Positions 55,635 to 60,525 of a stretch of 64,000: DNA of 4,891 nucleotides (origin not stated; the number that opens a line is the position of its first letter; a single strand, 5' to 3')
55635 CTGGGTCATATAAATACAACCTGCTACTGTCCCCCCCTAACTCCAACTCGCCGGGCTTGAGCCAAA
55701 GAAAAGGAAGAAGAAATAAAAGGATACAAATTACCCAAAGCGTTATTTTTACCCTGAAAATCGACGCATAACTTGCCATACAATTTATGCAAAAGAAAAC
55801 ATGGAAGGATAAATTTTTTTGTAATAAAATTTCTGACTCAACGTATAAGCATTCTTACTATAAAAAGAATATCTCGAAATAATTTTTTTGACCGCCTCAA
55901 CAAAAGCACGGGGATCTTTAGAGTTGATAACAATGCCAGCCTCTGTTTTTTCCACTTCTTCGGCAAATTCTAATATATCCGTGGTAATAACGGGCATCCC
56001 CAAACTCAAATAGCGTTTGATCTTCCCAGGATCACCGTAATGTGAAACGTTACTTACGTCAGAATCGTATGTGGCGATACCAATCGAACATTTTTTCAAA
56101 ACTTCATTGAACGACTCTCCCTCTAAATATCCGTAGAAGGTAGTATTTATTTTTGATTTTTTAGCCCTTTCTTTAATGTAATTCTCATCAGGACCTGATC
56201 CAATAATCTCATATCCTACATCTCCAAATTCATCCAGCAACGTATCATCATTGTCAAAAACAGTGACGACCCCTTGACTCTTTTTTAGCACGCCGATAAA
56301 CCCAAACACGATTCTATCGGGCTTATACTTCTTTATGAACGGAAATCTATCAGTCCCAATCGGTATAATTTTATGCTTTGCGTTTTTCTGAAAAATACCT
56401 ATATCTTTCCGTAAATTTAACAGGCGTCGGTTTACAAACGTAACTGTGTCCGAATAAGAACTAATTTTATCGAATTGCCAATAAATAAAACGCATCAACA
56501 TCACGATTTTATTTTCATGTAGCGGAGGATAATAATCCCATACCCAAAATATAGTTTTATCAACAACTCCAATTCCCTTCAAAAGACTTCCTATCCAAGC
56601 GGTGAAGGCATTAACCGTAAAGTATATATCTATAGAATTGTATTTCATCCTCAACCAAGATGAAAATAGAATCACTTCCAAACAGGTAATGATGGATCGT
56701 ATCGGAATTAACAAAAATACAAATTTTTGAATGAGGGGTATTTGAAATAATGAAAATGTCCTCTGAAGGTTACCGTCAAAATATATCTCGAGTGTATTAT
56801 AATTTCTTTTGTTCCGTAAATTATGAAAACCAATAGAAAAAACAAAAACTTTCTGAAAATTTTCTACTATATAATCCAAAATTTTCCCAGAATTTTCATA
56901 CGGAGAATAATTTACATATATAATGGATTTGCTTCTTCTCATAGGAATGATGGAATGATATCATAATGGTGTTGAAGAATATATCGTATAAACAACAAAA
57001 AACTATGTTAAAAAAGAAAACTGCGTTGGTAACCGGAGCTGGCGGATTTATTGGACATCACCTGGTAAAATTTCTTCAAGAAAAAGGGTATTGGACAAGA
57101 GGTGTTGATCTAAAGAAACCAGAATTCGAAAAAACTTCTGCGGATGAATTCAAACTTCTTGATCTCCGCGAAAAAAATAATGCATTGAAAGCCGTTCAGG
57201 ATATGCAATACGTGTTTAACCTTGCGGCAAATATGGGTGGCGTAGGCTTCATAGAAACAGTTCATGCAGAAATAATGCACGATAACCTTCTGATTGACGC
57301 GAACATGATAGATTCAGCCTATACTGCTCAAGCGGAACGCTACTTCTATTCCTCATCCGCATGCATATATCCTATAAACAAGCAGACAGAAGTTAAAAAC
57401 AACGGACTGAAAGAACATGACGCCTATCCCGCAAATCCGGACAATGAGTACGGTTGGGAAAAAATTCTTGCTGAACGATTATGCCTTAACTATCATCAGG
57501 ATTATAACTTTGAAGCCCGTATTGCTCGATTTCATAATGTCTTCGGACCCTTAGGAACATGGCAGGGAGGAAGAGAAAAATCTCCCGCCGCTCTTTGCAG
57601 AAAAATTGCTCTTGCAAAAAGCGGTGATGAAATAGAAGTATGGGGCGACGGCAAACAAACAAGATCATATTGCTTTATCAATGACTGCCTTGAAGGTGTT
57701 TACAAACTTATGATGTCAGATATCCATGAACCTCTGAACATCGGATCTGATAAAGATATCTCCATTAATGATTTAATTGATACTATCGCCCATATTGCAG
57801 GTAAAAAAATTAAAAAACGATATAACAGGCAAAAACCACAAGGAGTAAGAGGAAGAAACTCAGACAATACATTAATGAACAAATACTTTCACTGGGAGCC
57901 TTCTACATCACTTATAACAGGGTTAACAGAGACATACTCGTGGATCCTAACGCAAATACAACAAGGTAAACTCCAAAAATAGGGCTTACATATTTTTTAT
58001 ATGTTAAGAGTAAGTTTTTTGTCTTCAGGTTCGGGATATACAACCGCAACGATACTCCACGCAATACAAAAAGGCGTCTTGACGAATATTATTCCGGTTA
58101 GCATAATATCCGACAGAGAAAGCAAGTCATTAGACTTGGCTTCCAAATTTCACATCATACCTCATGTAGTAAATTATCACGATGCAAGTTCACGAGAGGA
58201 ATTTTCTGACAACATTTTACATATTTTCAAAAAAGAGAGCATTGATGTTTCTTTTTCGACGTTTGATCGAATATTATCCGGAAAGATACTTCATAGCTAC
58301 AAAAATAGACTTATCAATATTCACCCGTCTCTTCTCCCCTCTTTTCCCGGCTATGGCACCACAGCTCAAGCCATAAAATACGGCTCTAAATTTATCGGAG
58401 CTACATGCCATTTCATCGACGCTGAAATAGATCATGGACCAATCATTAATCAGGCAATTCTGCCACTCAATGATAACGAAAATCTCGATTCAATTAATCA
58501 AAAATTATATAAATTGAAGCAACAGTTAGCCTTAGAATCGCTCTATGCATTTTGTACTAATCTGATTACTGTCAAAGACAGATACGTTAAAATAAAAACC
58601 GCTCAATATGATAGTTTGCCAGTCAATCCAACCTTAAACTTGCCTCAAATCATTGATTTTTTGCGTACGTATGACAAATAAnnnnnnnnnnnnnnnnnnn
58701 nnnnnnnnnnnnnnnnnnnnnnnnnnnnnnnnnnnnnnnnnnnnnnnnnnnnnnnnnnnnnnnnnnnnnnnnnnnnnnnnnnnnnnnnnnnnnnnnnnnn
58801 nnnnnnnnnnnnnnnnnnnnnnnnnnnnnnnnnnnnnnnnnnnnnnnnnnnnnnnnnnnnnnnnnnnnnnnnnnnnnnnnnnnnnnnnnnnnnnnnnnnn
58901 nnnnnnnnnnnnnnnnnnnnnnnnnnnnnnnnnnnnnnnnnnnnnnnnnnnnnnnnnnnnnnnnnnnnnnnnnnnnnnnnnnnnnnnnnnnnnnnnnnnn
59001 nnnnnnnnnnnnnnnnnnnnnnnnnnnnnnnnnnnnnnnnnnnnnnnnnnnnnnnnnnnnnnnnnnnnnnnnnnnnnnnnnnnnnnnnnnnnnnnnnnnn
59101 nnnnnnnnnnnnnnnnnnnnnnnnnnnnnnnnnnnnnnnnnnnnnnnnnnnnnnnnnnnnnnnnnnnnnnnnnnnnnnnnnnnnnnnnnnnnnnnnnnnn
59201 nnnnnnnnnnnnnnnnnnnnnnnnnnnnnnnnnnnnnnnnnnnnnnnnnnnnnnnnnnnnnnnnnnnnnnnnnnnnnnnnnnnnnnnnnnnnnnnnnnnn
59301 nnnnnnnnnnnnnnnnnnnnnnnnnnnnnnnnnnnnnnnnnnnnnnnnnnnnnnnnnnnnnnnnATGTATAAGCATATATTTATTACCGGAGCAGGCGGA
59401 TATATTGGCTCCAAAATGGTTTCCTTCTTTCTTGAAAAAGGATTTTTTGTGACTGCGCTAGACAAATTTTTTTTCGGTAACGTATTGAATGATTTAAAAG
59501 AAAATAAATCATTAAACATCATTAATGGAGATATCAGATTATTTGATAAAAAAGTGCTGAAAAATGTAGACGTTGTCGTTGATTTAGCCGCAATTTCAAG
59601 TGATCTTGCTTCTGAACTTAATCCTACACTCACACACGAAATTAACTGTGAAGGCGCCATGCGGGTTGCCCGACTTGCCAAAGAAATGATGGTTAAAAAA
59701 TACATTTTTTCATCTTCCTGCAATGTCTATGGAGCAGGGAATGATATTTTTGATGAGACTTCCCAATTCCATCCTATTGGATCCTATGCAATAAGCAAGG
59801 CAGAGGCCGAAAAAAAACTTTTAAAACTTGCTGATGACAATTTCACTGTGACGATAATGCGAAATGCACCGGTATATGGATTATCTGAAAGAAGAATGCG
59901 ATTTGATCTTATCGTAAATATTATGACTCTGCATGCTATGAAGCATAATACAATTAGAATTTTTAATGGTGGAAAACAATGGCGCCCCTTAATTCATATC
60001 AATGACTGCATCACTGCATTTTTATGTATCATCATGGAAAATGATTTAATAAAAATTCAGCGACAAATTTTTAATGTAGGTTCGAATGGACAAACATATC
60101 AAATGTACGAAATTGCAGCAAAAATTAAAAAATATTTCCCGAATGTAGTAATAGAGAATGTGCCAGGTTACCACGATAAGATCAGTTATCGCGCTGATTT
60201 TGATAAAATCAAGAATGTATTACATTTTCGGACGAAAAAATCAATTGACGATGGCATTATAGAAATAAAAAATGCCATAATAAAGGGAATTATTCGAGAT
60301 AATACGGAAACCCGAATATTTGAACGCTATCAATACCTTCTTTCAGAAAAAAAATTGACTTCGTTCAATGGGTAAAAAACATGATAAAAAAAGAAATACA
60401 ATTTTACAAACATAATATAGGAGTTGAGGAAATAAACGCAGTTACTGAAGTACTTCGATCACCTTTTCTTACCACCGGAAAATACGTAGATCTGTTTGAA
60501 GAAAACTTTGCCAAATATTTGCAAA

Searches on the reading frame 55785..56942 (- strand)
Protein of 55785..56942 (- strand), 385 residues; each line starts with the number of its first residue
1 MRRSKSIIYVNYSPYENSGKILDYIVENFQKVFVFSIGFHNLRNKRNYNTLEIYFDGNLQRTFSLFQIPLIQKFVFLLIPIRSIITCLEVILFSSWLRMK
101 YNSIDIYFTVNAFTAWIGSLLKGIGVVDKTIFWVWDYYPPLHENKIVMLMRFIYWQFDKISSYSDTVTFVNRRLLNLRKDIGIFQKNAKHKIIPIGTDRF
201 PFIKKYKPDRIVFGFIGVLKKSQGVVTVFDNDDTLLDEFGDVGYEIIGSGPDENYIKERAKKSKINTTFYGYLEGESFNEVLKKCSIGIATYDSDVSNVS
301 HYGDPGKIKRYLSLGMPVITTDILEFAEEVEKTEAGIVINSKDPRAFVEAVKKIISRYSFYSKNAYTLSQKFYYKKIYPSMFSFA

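Call 78: search_protein_families(library=pfam, proteins=[window:55785-56942:-], max_evalue=0.0001)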
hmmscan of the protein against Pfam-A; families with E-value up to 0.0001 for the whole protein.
window:55785-56942:- (385 aa): 2 families
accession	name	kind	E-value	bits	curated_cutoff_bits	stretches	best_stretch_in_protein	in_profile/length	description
PF13692.12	Glyco_trans_1_4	-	7.3e-15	55.9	27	1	212-356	3-141/142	Glycosyl transferases group 1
PF00534.26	Glycos_transf_1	-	2.1e-14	53.8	26.4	1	202-358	7-159/172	Glycosyl transferases group 1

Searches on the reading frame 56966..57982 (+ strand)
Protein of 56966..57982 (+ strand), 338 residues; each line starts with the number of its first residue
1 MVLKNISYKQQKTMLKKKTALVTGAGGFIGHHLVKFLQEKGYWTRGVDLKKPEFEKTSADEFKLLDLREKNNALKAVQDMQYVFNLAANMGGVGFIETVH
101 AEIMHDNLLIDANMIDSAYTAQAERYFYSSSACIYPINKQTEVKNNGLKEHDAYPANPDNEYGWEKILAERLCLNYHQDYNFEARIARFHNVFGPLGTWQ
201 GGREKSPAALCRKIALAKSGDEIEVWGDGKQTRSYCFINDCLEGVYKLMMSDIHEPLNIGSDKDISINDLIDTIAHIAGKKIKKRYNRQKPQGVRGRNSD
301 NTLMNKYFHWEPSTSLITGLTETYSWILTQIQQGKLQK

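Call 78: search_protein_families(library=pfam, proteins=[window:56966-57982:+], max_evalue=0.0001)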
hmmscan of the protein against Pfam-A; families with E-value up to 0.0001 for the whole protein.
window:56966-57982:+ (338 aa): 7 families
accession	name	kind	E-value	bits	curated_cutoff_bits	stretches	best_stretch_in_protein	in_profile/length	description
PF01370.27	Epimerase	-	8.9e-44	150.1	20.9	1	20-260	1-240/240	NAD dependent epimerase/dehydratase family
PF16363.11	GDP_Man_Dehyd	-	5.4e-24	85.7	27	1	21-315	1-324/332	GDP-mannose 4,6 dehydratase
PF01073.25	3Beta_HSD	-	1.6e-10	40.9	22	1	21-175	1-159/280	3-beta hydroxysteroid dehydrogenase/isomerase family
PF07993.18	NAD_binding_4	-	5.4e-08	32.7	20.1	1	75-194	84-209/258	Male sterility protein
PF02719.21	Polysacc_synt_2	-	8.4e-08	32.2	20.2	0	21-138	2-136/293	Polysaccharide biosynthesis protein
PF04321.23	RmlD_sub_bind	-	3.4e-05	23.5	27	1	20-195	3-154/287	RmlD substrate binding domain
PF05368.20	NmrA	-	5.6e-05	23.3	27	1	16-132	1-108/298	NmrA-like family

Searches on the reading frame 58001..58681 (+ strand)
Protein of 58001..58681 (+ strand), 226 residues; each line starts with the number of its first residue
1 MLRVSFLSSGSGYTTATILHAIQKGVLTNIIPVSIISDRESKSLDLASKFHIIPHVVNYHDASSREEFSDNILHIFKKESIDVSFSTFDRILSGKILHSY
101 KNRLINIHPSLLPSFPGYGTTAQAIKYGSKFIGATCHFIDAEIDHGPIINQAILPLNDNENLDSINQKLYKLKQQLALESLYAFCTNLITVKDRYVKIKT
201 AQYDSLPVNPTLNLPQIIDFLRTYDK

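Call 78: search_protein_families(library=pfam, proteins=[window:58001-58681:+], max_evalue=0.0001)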
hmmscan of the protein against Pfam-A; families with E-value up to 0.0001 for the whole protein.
window:58001-58681:+ (226 aa): 1 family
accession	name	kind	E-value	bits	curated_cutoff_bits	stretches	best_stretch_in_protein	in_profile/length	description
PF00551.24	Formyl_trans_N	-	1.1e-28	100.7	26.1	1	3-178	2-178/181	Formyl transferase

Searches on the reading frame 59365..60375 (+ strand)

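Call 78: search_protein_families(library=pfam, proteins=[window:59365-60375:+], max_evalue=0.0001)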
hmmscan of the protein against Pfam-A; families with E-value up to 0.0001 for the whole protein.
window:59365-60375:+ (336 aa): 8 families
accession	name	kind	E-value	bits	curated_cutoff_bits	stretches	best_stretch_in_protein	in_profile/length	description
PF01370.27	Epimerase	-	3.1e-39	135.3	20.9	1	5-239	1-240/240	NAD dependent epimerase/dehydratase family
PF16363.11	GDP_Man_Dehyd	-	5.6e-22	79.1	27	1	6-299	1-330/332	GDP-mannose 4,6 dehydratase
PF01073.25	3Beta_HSD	-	2.5e-16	60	22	1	7-189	2-199/280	3-beta hydroxysteroid dehydrogenase/isomerase family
PF04321.23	RmlD_sub_bind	-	2e-15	57.1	27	1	4-255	2-228/287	RmlD substrate binding domain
PF13460.12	NAD_binding_10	-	3.4e-08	34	27.2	1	9-166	1-142/184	NAD(P)H-binding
PF07993.18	NAD_binding_4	-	1.7e-07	31.1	20.1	1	63-198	84-236/258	Male sterility protein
PF02719.21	Polysacc_synt_2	-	2.4e-05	24.1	20.2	1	5-118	1-128/293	Polysaccharide biosynthesis protein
PF05368.20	NmrA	-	3.3e-05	24.1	27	1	3-120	3-109/298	NmrA-like family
